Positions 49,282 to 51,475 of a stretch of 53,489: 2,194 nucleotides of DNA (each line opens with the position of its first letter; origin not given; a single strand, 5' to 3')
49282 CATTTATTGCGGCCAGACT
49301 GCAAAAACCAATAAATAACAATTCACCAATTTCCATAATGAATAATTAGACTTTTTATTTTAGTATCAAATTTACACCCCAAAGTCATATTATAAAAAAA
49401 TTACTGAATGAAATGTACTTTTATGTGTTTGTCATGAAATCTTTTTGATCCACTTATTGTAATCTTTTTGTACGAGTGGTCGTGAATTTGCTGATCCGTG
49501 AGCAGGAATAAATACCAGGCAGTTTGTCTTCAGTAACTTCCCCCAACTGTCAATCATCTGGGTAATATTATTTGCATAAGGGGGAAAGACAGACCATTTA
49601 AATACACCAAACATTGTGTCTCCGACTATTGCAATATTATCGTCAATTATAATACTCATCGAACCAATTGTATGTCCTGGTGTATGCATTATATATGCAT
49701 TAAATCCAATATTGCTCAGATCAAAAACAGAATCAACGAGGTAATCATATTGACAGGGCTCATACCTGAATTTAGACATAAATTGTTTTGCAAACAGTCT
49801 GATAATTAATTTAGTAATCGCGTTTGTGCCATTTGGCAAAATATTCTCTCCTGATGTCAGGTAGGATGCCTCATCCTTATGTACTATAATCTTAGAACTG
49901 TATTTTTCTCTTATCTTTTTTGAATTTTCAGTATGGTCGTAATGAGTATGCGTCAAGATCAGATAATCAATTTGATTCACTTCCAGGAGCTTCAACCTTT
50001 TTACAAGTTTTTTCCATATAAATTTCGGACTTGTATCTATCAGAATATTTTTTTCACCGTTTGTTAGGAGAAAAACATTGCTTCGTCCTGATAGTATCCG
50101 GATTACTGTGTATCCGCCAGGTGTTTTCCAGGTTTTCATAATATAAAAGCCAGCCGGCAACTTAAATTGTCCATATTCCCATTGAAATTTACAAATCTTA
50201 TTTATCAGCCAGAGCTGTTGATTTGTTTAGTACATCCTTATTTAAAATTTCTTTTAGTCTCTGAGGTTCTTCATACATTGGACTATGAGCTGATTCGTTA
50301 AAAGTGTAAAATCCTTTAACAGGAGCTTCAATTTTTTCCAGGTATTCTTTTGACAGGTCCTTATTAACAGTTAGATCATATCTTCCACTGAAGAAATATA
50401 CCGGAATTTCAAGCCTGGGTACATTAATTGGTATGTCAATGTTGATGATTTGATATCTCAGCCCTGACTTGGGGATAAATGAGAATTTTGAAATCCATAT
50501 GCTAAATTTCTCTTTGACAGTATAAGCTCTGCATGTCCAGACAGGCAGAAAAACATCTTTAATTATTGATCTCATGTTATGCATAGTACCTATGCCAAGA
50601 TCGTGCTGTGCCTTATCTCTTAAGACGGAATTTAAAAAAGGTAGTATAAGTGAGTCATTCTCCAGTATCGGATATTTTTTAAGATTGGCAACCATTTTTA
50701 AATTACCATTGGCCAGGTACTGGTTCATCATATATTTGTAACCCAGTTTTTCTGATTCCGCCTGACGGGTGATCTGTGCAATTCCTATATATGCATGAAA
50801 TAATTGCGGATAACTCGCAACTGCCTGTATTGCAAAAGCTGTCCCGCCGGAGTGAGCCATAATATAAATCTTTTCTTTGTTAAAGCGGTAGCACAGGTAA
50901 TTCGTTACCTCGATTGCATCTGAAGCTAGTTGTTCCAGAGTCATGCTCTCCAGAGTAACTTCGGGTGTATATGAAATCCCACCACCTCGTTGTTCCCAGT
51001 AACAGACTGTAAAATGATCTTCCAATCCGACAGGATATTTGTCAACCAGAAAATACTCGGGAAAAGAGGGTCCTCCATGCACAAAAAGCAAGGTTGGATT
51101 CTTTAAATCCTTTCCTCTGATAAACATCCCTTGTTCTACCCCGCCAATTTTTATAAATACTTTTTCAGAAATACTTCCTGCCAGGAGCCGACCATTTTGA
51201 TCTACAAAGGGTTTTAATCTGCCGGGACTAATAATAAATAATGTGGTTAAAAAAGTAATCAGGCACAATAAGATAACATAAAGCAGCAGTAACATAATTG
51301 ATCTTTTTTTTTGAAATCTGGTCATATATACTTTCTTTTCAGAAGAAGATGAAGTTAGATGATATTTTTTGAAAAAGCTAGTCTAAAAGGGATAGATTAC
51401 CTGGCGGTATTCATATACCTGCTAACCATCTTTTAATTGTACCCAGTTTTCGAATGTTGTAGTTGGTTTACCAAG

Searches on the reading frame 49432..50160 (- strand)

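Call 75: search_protein_families(library=pfam, proteins=[window:49432-50160:-], max_evalue=0.001)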
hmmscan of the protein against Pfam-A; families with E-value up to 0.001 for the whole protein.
window:49432-50160:- (242 aa): 3 families
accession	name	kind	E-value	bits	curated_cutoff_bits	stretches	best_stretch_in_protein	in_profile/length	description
PF00753.33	Lactamase_B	-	5.6e-19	69.3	22.7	1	26-221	5-196/196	Metallo-beta-lactamase superfamily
PF12706.13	Lactamase_B_2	-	9e-10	38.9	27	1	38-105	2-74/200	Beta-lactamase superfamily domain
PF19583.5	ODP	-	3.6e-06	27.4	27.2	1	27-101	3-79/194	ODP family beta lactamase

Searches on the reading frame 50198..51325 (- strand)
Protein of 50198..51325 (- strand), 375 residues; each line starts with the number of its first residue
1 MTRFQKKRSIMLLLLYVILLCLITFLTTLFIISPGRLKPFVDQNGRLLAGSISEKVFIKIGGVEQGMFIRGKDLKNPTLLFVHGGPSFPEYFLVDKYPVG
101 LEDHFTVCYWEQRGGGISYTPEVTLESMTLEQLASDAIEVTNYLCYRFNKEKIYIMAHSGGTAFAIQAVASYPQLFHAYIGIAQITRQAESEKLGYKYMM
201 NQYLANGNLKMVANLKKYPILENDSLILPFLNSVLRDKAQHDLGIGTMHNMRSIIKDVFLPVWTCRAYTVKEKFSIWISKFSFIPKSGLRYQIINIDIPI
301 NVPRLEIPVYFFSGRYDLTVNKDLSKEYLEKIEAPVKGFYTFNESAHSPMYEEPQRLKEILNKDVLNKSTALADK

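Call 75: search_protein_families(library=pfam, proteins=[window:50198-51325:-], max_evalue=0.001)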
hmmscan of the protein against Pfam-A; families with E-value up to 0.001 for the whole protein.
window:50198-51325:- (375 aa): 2 families
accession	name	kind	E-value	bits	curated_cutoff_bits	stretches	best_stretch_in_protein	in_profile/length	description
PF00561.26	Abhydrolase_1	-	4.2e-11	43.4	25.8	1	77-354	1-245/245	alpha/beta hydrolase fold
PF12146.15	Hydrolase_4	-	8.1e-11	42.1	27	1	104-187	31-112/239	Serine aminopeptidase, S33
